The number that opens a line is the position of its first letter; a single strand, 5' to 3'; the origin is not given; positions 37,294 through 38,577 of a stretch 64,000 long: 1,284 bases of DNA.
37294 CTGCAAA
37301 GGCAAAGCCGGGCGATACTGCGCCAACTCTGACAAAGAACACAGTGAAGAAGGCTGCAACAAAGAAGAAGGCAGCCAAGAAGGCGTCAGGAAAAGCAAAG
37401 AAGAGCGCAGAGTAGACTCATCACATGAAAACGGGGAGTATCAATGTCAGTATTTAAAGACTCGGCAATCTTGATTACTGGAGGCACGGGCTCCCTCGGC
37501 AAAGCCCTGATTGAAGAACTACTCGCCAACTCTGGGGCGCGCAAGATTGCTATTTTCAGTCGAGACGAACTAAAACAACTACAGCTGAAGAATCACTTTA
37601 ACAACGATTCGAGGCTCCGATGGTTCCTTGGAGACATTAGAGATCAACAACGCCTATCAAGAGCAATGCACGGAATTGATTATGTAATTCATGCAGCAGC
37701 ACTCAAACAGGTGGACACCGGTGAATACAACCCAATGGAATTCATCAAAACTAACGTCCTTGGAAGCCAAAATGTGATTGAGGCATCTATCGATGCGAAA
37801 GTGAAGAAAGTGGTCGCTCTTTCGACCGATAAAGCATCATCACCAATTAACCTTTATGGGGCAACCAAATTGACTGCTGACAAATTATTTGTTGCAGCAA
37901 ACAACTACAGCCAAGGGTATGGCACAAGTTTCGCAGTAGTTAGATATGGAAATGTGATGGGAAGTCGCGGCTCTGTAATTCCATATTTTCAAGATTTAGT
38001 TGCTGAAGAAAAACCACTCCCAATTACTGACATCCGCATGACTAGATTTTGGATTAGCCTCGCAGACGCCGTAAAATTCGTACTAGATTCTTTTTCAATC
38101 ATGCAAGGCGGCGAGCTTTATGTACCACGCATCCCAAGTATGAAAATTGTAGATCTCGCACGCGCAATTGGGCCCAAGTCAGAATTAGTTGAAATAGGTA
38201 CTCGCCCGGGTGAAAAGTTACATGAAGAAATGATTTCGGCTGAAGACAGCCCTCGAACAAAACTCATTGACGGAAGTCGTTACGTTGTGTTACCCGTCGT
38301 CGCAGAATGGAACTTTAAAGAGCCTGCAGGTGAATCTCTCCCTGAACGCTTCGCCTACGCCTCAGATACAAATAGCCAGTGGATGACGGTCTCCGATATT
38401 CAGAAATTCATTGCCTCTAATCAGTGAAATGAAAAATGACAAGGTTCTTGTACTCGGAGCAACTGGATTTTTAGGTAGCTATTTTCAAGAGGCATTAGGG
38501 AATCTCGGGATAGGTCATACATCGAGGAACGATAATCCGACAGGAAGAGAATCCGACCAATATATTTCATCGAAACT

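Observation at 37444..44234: Non-canonical nonulosonic-acid pathway: PseB and NeuB, but a 4-ketoreductase instead of PseC/PseH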

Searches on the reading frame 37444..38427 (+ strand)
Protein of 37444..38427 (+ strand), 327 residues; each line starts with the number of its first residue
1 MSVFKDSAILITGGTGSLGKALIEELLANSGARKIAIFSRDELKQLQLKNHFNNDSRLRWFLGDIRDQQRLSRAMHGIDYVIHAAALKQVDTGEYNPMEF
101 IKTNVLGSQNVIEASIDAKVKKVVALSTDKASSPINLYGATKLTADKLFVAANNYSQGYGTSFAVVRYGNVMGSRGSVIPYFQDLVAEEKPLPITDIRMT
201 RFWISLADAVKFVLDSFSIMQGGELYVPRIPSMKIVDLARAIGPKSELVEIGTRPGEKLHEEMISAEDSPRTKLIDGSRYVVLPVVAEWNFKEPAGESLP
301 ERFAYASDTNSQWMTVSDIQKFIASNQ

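Call 3: search_protein_families(library=pfam, proteins=[window:37444-38427:+])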
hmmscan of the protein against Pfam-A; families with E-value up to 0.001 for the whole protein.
window:37444-38427:+ (327 aa): 10 families
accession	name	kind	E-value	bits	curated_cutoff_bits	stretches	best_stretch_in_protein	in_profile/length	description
PF02719.21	Polysacc_synt_2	-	6e-97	324.8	20.2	1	9-273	1-283/293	Polysaccharide biosynthesis protein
PF01370.27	Epimerase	-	6.6e-29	101.4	20.9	1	9-214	1-222/240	NAD dependent epimerase/dehydratase family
PF16363.11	GDP_Man_Dehyd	-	2.5e-20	73.7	27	1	10-212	1-232/332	GDP-mannose 4,6 dehydratase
PF01073.25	3Beta_HSD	-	1.4e-19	70.6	22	1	10-134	1-122/280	3-beta hydroxysteroid dehydrogenase/isomerase family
PF04321.23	RmlD_sub_bind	-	8.3e-14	51.8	27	1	9-196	3-177/287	RmlD substrate binding domain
PF13460.12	NAD_binding_10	-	1.2e-11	45.3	27.2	1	13-133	1-103/184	NAD(P)H-binding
PF07993.18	NAD_binding_4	-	2.1e-11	43.9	20.1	1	11-131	1-139/258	Male sterility protein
PF08659.16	KR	-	6.8e-09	36.3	22.6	1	8-127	2-135/180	KR domain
PF00106.31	adh_short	-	5.7e-06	26.4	26.6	1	8-155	2-166/195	short chain dehydrogenase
PF05368.20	NmrA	-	7e-06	26.3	27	1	6-124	2-103/298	NmrA-like family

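Call 4: search_protein_families(library=ncbifam, proteins=[window:37444-38427:+])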
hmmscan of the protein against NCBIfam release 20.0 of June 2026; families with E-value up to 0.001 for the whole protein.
window:37444-38427:+ (327 aa): 45 families (the best 25 are shown)
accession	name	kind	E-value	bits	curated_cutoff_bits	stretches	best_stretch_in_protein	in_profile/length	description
TIGR03589.1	PseB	equivalog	5.3e-139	462.7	407.75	1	4-322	2-323/324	UDP-N-acetylglucosamine 4,6-dehydratase (inverting)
TIGR04130.1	FnlA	equivalog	3.5e-74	249.7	730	1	3-294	1-294/337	UDP-N-acetylglucosamine 4,6-dehydratase/5-epimerase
TIGR04180.1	EDH_00030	hypoth_equivalog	6.8e-22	77.9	475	1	9-211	1-219/297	NAD-dependent 4,6-dehydratase LegB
TIGR01181.1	dTDP_gluc_dehyt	equivalog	1.3e-17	63.8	365.1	1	9-211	2-225/321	dTDP-glucose 4,6-dehydratase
TIGR01179.1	galE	equivalog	2.5e-16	59.4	262.3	1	8-175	1-180/332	UDP-glucose 4-epimerase GalE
TIGR03466.1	HpnA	hypoth_equivalog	4e-15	55.5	367.65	1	9-128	3-113/327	hopanoid-associated sugar epimerase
NF042422.1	oxyalk_red_OleD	equivalog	8.2e-14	51.7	580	1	9-129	3-111/329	2-alkyl-3-oxoalkanoate reductase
TIGR02622.1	CDP_4_6_dhtase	equivalog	1.3e-13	50.9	278.45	1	3-131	1-132/352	CDP-glucose 4,6-dehydratase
NF052578.1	StrlDmthSdmBMthl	equivalog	3.1e-13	50.2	600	1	9-141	3-125/328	sterol demethylase protein SdmB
NF042423.1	oxyalk_red_Shew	equivalog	1.4e-12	47.3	580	1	7-165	9-151/331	2-alkyl-3-oxoalkanoate reductase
NF041293.1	G6PDh_Azf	equivalog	5.5e-12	45.6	400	1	6-131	2-118/252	NAD-dependent glucose-6-phosphate dehydrogenase Azf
TIGR01214.1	rmlD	equivalog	3.9e-11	42.6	224.05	1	9-176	2-155/285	dTDP-4-dehydrorhamnose reductase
TIGR02197.1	heptose_epim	equivalog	6.9e-11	41.9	274.6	1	9-175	1-174/316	ADP-glyceromanno-heptose 6-epimerase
NF007956.0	PRK10675.1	subfamily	2.3e-10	40.1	394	1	9-127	3-123/338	UDP-glucose 4-epimerase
NF043036.1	ErythonDh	equivalog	1.4e-09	37.6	325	1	9-125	3-121/321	D-erythronate dehydrogenase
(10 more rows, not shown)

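Call 51: search_solved_structures(query=window:37444-38427:+, max_evalue=1e-10)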
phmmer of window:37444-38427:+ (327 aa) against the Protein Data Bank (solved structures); distinct sequences matched with E-value up to 1e-10: 22.
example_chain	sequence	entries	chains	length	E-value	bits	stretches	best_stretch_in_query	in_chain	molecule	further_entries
2gn4_A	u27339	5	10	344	7.5e-101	340.7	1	5-322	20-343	UDP-GlcNAc C6 dehydratase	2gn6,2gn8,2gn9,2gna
3vvb_A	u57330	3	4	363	1.4e-70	241.4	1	4-322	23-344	CapE | Capsular polysaccharide synthesis enzyme Cap8E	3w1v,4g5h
3vvc_A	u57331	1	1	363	4.9e-70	239.5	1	4-322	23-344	Capsular polysaccharide synthesis enzyme Cap8E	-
4j2o_A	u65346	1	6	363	3.3e-69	236.8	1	2-281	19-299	UDP-N-acetylglucosamine 4,6-dehydratase/5-epimerase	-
6bwc_A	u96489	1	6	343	9e-66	225.5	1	3-271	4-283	Polysaccharide biosynthesis protein CapD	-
4tqg_A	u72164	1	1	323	1.1e-41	146.4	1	4-285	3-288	Putative dTDP-d-glucose 4 6-dehydratase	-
5bjy_A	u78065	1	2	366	3.2e-38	135.1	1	4-273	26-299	WlaL protein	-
5bju_A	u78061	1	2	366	4.2e-37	131.4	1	4-273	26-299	WlaL protein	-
5bjw_A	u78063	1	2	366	1.5e-36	129.6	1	4-273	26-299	WlaL protein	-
5bjx_A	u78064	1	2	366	2.1e-36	129.1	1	4-273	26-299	WlaL protein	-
5bjv_A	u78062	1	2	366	1.4e-35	126.4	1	4-273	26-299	WlaL protein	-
3pvz_A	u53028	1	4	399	1.2e-17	67.5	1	2-232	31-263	UDP-N-acetylglucosamine 4,6-dehydratase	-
1r66_A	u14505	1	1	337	2.6e-15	59.9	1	9-138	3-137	TDP-glucose-4,6-dehydratase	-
8rdg_A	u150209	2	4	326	3.7e-15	59.3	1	9-224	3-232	SDR family NAD(P)-dependent oxidoreductase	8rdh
1r6d_A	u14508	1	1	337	1.2e-14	57.7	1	9-207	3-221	TDP-glucose-4,6-dehydratase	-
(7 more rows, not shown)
